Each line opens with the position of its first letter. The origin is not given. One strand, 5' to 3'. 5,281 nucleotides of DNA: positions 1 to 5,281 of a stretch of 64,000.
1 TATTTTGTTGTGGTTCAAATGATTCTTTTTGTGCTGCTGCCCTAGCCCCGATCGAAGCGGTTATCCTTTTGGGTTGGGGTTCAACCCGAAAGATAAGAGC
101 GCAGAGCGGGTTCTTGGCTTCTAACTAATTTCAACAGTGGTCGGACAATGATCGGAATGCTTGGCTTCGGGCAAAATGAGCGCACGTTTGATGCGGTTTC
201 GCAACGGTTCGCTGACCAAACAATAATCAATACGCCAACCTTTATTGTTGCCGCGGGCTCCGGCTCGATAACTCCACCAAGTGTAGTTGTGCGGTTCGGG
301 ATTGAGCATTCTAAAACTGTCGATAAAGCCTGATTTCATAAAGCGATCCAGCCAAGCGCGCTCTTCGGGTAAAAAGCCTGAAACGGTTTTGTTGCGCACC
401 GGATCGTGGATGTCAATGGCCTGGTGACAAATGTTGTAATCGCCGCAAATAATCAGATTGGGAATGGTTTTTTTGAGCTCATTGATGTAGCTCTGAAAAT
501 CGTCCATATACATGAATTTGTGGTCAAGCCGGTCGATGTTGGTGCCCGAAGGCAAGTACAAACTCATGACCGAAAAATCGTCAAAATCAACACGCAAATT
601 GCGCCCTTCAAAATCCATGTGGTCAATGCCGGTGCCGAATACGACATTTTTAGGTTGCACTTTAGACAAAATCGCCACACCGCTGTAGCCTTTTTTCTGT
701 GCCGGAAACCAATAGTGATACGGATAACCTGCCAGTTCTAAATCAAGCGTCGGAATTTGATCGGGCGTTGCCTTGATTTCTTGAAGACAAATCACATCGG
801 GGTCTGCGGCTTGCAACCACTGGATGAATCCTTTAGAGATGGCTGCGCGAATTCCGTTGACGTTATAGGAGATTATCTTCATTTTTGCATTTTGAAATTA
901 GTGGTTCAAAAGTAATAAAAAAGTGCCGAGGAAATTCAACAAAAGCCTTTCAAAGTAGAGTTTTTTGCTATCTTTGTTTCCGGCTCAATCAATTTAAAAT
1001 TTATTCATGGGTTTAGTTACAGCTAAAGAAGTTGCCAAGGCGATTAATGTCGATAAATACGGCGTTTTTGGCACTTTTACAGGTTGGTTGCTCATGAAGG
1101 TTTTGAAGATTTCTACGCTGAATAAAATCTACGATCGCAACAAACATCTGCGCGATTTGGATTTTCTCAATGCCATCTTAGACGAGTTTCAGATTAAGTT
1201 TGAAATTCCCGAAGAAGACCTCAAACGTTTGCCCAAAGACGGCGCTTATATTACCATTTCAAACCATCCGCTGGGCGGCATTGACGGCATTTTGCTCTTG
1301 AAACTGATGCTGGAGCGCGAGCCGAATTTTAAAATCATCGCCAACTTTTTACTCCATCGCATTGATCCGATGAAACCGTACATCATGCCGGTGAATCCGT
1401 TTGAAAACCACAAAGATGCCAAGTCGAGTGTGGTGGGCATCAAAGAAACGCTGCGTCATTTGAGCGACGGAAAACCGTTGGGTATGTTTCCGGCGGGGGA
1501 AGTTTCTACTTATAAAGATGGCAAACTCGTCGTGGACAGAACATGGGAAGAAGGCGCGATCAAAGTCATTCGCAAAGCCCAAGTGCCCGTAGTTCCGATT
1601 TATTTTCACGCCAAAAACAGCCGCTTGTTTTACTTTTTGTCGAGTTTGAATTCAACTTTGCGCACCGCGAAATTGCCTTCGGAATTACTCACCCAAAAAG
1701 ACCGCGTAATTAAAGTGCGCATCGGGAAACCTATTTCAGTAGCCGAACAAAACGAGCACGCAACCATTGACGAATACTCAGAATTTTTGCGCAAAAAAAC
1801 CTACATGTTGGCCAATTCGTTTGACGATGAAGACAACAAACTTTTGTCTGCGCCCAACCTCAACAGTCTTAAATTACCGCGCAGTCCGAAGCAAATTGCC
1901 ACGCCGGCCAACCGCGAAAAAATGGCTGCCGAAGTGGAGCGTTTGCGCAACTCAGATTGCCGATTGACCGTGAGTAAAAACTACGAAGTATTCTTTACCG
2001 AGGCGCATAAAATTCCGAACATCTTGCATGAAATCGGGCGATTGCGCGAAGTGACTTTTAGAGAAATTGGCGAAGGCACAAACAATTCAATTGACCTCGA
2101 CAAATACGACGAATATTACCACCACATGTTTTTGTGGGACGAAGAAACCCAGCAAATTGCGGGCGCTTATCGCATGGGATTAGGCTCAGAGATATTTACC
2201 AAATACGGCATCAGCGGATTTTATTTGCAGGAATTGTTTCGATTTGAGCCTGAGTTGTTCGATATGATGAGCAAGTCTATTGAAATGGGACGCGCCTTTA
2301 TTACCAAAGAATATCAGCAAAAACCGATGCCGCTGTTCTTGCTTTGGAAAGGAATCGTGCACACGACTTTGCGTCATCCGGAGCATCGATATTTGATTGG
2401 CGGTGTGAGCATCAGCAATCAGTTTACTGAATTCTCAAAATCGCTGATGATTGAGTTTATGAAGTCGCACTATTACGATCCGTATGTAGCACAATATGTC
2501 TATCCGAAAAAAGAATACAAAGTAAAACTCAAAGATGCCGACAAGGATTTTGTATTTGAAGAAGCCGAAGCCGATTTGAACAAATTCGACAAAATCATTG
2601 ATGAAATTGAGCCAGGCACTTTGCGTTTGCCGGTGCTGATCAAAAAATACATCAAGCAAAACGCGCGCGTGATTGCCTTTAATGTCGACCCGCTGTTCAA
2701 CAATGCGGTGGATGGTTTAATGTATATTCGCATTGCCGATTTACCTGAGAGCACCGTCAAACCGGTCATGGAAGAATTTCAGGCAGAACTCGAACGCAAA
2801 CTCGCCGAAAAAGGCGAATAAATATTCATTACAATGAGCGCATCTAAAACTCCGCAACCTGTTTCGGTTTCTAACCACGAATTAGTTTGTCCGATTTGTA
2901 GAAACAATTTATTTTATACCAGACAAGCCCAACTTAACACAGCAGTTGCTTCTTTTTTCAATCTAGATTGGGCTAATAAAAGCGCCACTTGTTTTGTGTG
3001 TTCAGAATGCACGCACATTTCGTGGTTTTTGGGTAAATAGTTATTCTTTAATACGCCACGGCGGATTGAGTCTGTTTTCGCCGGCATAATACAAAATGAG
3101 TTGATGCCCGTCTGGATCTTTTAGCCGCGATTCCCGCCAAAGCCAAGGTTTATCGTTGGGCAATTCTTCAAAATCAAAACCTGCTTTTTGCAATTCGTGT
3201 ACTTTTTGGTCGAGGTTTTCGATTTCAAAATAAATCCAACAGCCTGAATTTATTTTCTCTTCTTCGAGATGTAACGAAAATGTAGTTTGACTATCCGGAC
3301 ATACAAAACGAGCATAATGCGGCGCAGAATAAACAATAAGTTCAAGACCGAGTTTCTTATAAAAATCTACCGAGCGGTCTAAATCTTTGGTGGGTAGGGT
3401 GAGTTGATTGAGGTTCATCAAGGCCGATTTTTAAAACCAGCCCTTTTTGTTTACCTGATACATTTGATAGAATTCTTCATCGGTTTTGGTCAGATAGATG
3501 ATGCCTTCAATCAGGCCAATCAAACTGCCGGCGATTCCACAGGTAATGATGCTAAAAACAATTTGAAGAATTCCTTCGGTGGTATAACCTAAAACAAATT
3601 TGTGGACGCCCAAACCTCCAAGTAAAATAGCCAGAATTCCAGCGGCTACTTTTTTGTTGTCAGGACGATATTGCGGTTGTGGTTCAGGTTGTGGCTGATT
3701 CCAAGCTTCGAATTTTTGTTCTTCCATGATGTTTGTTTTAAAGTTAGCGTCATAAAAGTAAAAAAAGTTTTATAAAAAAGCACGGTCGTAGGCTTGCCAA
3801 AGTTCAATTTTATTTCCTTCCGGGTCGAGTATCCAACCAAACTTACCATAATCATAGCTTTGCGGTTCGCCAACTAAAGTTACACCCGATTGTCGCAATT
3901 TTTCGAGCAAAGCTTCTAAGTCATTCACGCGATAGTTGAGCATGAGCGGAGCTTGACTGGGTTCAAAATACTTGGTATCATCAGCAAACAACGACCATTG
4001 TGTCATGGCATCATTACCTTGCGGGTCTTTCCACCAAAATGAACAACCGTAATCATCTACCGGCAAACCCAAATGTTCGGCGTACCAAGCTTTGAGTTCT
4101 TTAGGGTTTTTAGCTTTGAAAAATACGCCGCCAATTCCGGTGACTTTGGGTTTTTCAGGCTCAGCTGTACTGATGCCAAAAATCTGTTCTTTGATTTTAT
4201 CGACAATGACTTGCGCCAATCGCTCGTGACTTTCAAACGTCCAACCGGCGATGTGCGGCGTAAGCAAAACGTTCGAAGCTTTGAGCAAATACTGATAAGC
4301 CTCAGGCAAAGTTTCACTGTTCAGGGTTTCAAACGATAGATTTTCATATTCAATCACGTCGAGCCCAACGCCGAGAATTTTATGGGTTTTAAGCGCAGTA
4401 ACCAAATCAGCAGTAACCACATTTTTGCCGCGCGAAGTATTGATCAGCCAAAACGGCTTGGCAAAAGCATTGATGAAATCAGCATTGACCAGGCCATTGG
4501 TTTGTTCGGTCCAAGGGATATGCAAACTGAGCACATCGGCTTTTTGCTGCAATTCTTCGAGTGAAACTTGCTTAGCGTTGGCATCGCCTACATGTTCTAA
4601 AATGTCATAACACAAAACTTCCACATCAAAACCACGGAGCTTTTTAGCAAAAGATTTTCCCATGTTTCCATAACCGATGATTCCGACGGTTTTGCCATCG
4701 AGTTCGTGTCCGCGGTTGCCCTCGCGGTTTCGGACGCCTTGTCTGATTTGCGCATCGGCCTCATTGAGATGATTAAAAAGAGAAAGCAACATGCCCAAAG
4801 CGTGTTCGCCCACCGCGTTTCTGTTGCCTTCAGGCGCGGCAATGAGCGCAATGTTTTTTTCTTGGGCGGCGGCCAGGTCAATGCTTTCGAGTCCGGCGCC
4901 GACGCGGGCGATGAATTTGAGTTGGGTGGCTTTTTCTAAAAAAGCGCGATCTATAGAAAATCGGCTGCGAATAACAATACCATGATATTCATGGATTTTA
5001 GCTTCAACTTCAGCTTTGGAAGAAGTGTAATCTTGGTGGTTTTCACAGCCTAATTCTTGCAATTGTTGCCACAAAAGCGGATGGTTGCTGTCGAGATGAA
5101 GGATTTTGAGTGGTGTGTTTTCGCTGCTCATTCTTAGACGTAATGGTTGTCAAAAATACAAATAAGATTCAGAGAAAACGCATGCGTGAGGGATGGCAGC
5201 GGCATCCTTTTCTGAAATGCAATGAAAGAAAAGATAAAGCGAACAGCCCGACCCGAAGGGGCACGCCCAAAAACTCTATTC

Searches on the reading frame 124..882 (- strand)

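Call 82: search_protein_families(library=pfam, proteins=[window:124-882:-], max_evalue=0.00001)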
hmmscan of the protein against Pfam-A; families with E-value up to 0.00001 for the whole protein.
window:124-882:- (253 aa): 1 family
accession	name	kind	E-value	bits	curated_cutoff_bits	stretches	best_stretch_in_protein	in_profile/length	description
PF03372.29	Exo_endo_phos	-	1.2e-32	113.8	24.5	1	4-239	1-218/225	Endonuclease/Exonuclease/phosphatase family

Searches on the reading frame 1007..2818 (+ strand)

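Call 37: search_protein_families(library=pfam, proteins=[window:1007-2818:+], max_evalue=0.00001)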
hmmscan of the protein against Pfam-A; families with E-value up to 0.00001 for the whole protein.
window:1007-2818:+ (604 aa): 3 families
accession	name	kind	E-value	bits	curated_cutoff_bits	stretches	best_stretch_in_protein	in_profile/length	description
PF19576.4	Acyltransf_2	-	1.3e-33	116.5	27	1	29-273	22-264/266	Acyltransferase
PF13444.12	Acetyltransf_5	-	3.2e-24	86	22.4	1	346-447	1-102/102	Acetyltransferase (GNAT) domain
PF01553.26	Acyltransferase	-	2.1e-11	44.2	23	1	71-200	6-131/132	Acyltransferase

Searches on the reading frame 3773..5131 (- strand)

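Call 82: search_protein_families(library=pfam, proteins=[window:3773-5131:-], max_evalue=0.00001)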
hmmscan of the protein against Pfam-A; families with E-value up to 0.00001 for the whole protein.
window:3773-5131:- (453 aa): 5 families
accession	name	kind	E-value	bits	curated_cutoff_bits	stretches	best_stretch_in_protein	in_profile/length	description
PF02826.25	2-Hacid_dh_C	-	3.5e-46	157.3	25.1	1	112-295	1-178/178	D-isomer specific 2-hydroxyacid dehydrogenase, NAD binding domain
PF00389.36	2-Hacid_dh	-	2e-21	76.5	24.6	1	22-319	13-126/134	D-isomer specific 2-hydroxyacid dehydrogenase, catalytic domain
PF18029.7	Glyoxalase_6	-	1.3e-08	35.9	23.6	1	336-444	2-105/106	Glyoxalase-like domain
PF00903.31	Glyoxalase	-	5.9e-08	33.6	20.6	1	341-444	10-121/121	Glyoxalase/Bleomycin resistance protein/Dioxygenase superfamily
PF07991.19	KARI_N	-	7.7e-06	26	20.6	0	144-212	2-75/165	Acetohydroxy acid isomeroreductase, NADPH-binding domain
